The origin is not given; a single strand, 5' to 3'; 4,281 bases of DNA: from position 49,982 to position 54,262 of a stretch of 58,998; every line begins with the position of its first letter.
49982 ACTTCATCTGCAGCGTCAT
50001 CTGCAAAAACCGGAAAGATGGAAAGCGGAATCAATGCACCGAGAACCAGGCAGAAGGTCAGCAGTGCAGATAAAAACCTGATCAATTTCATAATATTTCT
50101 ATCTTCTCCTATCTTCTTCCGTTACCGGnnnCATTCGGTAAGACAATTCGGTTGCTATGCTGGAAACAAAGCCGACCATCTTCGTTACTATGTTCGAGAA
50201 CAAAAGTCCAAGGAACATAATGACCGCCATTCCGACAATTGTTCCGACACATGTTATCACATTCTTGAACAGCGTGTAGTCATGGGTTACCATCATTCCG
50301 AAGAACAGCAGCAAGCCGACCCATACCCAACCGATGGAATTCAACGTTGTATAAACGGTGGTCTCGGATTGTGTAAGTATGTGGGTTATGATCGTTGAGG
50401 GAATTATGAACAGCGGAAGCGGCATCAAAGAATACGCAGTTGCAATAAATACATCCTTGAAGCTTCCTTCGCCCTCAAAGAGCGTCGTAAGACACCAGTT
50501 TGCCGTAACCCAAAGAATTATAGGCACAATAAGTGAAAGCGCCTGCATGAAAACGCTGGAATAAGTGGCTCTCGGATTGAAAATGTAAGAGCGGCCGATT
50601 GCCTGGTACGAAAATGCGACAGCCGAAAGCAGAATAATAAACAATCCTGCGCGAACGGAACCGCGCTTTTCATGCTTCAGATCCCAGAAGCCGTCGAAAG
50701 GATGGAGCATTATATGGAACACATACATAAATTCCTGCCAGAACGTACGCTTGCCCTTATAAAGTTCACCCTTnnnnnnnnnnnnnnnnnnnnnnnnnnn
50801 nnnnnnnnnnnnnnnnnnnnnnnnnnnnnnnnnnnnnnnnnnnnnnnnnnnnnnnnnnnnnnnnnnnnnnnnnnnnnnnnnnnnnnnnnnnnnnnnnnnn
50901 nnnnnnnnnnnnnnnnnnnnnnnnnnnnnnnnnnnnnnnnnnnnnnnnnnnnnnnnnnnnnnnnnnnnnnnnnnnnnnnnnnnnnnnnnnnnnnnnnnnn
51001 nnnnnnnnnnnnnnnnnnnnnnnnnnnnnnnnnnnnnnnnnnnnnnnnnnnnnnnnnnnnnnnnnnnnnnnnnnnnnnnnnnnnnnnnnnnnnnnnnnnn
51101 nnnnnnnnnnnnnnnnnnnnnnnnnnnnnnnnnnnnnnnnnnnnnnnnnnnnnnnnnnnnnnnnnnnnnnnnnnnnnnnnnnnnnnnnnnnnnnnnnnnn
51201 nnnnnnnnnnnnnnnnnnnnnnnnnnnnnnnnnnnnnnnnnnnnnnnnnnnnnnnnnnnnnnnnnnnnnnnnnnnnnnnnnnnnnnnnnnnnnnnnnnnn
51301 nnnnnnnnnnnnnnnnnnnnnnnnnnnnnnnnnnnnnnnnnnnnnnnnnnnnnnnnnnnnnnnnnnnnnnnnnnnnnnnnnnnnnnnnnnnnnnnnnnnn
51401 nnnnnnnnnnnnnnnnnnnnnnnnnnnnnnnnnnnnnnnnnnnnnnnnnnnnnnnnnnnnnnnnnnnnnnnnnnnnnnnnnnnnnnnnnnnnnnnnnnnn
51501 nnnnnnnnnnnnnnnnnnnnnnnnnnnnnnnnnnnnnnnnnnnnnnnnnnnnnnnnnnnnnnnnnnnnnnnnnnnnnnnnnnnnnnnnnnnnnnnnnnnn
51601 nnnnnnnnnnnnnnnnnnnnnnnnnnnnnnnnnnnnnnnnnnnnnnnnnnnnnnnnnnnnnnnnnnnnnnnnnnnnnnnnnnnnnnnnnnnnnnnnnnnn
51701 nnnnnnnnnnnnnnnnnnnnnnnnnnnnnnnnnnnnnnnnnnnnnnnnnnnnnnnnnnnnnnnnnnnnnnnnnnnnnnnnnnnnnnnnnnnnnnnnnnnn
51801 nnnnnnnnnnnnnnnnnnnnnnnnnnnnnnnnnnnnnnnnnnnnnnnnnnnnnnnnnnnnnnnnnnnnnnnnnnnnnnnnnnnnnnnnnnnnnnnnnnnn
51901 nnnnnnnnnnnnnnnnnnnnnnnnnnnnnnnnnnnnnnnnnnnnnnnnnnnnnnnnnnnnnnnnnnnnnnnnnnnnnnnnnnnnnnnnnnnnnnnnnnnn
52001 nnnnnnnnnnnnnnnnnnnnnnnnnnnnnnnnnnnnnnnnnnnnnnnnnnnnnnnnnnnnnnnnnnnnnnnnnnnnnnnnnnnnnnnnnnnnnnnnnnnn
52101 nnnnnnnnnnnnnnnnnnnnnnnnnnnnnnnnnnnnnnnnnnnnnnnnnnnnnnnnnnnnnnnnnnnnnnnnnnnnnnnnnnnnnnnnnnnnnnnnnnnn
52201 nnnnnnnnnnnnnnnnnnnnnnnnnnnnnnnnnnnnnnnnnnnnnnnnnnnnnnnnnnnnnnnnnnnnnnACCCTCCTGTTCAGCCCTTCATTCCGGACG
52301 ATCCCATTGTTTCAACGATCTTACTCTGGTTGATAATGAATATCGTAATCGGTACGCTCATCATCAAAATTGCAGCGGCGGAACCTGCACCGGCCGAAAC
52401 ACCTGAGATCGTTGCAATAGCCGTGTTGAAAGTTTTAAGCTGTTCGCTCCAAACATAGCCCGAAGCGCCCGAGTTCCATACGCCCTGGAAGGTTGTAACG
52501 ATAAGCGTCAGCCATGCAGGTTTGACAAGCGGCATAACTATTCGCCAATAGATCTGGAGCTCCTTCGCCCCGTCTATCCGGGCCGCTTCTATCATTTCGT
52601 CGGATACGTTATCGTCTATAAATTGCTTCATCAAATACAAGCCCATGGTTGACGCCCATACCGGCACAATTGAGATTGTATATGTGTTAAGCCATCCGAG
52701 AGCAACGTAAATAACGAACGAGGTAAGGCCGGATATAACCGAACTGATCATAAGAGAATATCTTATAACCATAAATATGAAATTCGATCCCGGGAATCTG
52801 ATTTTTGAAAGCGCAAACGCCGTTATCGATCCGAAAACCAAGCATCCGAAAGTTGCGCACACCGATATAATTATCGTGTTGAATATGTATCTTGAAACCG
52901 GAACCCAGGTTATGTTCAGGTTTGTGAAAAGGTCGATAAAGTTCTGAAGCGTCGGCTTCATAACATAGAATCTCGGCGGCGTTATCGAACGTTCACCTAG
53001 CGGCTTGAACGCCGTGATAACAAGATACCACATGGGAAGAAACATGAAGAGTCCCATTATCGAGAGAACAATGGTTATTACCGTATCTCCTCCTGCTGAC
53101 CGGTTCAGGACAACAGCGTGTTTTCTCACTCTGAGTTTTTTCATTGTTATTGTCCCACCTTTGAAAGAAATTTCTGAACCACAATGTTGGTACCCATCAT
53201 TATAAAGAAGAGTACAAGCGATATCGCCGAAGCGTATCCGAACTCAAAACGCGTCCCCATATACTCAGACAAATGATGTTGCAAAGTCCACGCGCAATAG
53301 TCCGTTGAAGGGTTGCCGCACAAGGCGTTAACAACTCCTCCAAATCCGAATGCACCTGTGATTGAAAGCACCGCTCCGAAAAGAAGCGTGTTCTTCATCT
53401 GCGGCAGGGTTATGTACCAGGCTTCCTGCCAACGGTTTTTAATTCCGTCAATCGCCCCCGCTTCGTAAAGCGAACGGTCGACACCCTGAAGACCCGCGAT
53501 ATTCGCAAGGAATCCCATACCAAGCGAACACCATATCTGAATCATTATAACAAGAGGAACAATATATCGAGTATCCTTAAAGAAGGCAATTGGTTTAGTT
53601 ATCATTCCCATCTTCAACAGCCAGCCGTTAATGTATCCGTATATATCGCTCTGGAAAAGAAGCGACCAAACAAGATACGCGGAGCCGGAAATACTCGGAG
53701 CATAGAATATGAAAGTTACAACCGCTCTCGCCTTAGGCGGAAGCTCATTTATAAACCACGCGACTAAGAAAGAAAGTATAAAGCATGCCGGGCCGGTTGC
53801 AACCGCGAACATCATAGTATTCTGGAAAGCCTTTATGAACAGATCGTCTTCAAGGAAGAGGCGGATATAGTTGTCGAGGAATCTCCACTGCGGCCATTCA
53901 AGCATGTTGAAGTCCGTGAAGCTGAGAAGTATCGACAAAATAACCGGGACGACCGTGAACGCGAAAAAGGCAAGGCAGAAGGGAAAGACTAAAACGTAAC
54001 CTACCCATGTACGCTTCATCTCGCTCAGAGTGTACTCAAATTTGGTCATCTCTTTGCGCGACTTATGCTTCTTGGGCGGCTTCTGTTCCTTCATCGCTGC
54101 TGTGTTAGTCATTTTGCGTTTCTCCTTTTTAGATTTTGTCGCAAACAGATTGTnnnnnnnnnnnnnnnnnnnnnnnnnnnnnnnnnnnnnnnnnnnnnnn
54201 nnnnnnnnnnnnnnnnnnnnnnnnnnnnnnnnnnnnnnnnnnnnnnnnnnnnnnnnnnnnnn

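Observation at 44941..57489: Seven-gene surface capture and uptake locus: one giant binding protein, two ABC permease pairs, an NHL/TPR/Yip1 fusion and a 1001-aa secreted protein, with no ATPase or regulator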

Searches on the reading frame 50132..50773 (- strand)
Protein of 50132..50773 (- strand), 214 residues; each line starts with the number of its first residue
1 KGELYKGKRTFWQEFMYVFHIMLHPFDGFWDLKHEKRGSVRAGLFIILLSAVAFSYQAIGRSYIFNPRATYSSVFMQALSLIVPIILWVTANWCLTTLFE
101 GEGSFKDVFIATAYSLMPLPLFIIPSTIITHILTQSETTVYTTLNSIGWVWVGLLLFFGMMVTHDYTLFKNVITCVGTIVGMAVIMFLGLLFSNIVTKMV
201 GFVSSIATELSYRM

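Call 100: search_dna_similar(query=window:50132-50773:-, collection=plasmids, mode=protein, max_evalue=0.001, max_rows=30)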
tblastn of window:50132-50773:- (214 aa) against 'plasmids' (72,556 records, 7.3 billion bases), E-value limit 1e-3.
Records with a match: 2; places in all: 2; records where one place covers at least 80% of the query: 2.
Best place of each record, by identity: <60% 2.
By first word of the organism name: Butyrivibrio 1; Paenibacillus 1.
By predicted mobility (MOB-suite, as given by PLSDB): non-mobilizable 2.
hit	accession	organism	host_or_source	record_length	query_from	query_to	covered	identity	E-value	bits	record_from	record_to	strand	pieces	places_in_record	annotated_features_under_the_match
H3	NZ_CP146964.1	Butyrivibrio fibrisolvens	Bovinae,Bovine rumen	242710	13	213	94%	40.6%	5e-49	177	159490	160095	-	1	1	YIP1 family protein | NHL repeat-containing protein | DUF5696 domain-containing protein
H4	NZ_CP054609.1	Paenibacillus cellulosilyticus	cell culture,soil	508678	17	213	92%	26.9%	1e-15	82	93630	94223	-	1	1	YIP1 family protein | DUF5696 domain-containing protein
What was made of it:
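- Every DUF5696 locus that was fetched shows the cassette, and the Yip1 module co-occurs with DUF5696 in 2 of 2 plasmid hits (call 100).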

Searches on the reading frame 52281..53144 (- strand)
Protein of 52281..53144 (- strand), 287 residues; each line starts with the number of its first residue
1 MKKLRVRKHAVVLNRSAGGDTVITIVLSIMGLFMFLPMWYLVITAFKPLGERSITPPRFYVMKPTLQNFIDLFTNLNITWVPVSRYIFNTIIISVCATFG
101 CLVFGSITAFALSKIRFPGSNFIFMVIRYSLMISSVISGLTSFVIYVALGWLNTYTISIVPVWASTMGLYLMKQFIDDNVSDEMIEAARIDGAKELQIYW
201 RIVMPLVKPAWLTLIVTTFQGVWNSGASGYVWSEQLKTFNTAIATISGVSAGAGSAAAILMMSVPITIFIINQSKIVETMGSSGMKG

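Call 4: search_protein_families(library=pfam, proteins=[window:52281-53144:-], max_evalue=0.01)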
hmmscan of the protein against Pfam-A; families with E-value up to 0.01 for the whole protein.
window:52281-53144:- (287 aa): 1 family
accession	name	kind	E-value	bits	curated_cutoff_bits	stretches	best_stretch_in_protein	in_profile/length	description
PF00528.27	BPD_transp_1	-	1.9e-13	51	26.4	1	103-270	3-171/184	Binding-protein-dependent transport system inner membrane component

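Call 6: search_protein_families(library=ncbifam, proteins=[window:52281-53144:-], max_evalue=0.01)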
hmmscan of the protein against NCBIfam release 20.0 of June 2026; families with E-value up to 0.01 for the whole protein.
window:52281-53144:- (287 aa): 19 families
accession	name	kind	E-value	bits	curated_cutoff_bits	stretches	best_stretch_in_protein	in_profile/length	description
NF008210.0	PRK10973.1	equivalog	1.4e-20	74.2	297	1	65-275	54-271/281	sn-glycerol-3-phosphate ABC transporter permease UgpE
NF040932.1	ABC_arch_GlcU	equivalog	3.9e-19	69.3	340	1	22-271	4-255/272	glucose ABC transporter permease GlcU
NF011624.0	PRK15050.1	equivalog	4.7e-10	39.1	247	2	24-160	29-148/297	2-aminoethylphosphonate ABC transporter permease subunit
NF008231.0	PRK10998.1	equivalog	7e-10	39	261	1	81-287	79-296/296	maltose ABC transporter permease MalG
TIGR00969.1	3a0106s02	subfamily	7.5e-10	38.7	240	1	86-220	62-209/272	sulfate ABC transporter permease subunit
NF007044.0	PRK09497.1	equivalog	2.8e-08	33.6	348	1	20-158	9-136/285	spermidine/putrescine ABC transporter permease PotB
NF008208.0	PRK10971.1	equivalog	2.8e-08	33.6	415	1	90-220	63-206/277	sulfate/thiosulfate ABC transporter permease CysT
TIGR02139.1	permease_CysT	equivalog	4.8e-08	32.9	246.1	1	89-219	54-197/265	sulfate ABC transporter permease subunit CysT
TIGR01581.1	Mo_ABC_porter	hypoth_equivalog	7.8e-08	32.1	210.3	1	90-220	26-169/225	ABC transporter permease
TIGR02140.1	permease_CysW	equivalog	9.4e-08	31.8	329.1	1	89-246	51-222/261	sulfate ABC transporter permease subunit CysW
NF007047.0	PRK09500.1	equivalog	1e-06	28.5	326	1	29-219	13-193/257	spermidine/putrescine ABC transporter permease PotC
NF006939.0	PRK09421.1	equivalog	4e-06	26.4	262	1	90-278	15-221/230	molybdate ABC transporter permease subunit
TIGR02141.1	modB_ABC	equivalog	7e-06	25.8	182.6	1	90-270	3-198/208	molybdate ABC transporter permease subunit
TIGR01097.1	PhnE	equivalog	1.6e-05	24.6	216.7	1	51-219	24-192/252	phosphonate ABC transporter, permease protein PhnE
TIGR03226.1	PhnU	equivalog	9e-05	22.1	283.45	0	85-157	91-163/311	2-aminoethylphosphonate ABC transporter permease subunit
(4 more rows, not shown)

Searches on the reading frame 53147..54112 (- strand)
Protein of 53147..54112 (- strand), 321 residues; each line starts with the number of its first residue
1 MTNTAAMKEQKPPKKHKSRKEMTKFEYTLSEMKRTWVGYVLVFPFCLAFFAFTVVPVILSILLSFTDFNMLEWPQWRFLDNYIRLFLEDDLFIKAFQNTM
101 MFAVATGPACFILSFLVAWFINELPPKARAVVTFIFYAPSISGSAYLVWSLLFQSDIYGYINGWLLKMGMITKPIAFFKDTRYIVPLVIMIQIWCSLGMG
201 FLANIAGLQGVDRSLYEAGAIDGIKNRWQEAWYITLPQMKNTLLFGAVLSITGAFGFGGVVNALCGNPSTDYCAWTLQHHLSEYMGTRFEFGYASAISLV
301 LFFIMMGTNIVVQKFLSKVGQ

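Call 4: search_protein_families(library=pfam, proteins=[window:53147-54112:-], max_evalue=0.01)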
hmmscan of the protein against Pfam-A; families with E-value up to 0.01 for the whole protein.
window:53147-54112:- (321 aa): 1 family
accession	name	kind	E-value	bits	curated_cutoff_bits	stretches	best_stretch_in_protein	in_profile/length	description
PF00528.27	BPD_transp_1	-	1.6e-07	31.7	26.4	1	100-310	23-173/184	Binding-protein-dependent transport system inner membrane component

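Call 6: search_protein_families(library=ncbifam, proteins=[window:53147-54112:-], max_evalue=0.01)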
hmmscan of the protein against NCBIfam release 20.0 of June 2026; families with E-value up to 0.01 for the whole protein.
window:53147-54112:- (321 aa): 14 families
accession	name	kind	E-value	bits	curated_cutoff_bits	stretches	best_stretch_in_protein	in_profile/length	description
NF007044.0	PRK09497.1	equivalog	1.3e-16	60.9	348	1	50-305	20-266/285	spermidine/putrescine ABC transporter permease PotB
NF040931.1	ABC_arch_GlcT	equivalog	9.3e-12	45.2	360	1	47-305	6-260/278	glucose ABC transporter permease GlcT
NF007852.0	PRK10561.1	equivalog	1e-11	45.3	335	1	32-316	8-288/295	sn-glycerol-3-phosphate ABC transporter permease UgpA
NF007963.0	PRK10683.1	equivalog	2.5e-11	43.6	489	1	10-315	13-308/317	putrescine ABC transporter permease PotH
TIGR02140.1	permease_CysW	equivalog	1.3e-07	31.4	329.1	1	79-315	33-254/261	sulfate ABC transporter permease subunit CysW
TIGR03262.1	PhnU2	equivalog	2.2e-07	29.9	593.25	1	45-260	10-207/546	putative 2-aminoethylphosphonate ABC transporter permease subunit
TIGR00969.1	3a0106s02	subfamily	2.4e-05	23.9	240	1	80-306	48-260/272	sulfate ABC transporter permease subunit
NF008620.0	PRK11602.1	equivalog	3.8e-05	23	442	1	35-283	16-243/291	sulfate/thiosulfate ABC transporter permease CysW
TIGR01581.1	Mo_ABC_porter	hypoth_equivalog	5.1e-05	22.9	210.3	1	88-278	15-195/225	ABC transporter permease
NF011624.0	PRK15050.1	equivalog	0.00023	20.4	247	1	27-251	13-226/297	2-aminoethylphosphonate ABC transporter permease subunit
TIGR02141.1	modB_ABC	equivalog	0.00025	20.7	182.6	1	100-306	4-194/208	molybdate ABC transporter permease subunit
NF008232.0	PRK10999.1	equivalog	0.00025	19.9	392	1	80-258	268-445/520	maltose ABC transporter permease MalF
TIGR02139.1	permease_CysT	equivalog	0.0007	19.3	246.1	1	53-308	12-251/265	sulfate ABC transporter permease subunit CysT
NF007047.0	PRK09500.1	equivalog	0.0046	16.6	326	0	41-155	6-119/257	spermidine/putrescine ABC transporter permease PotC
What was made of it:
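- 53147..54112 (-): Permease F1 (MalF/UgpA-like, 321 aa) with EAA loop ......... Pfam BPD_transp_1 (call 4) and NCBIfam hits (call 6).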
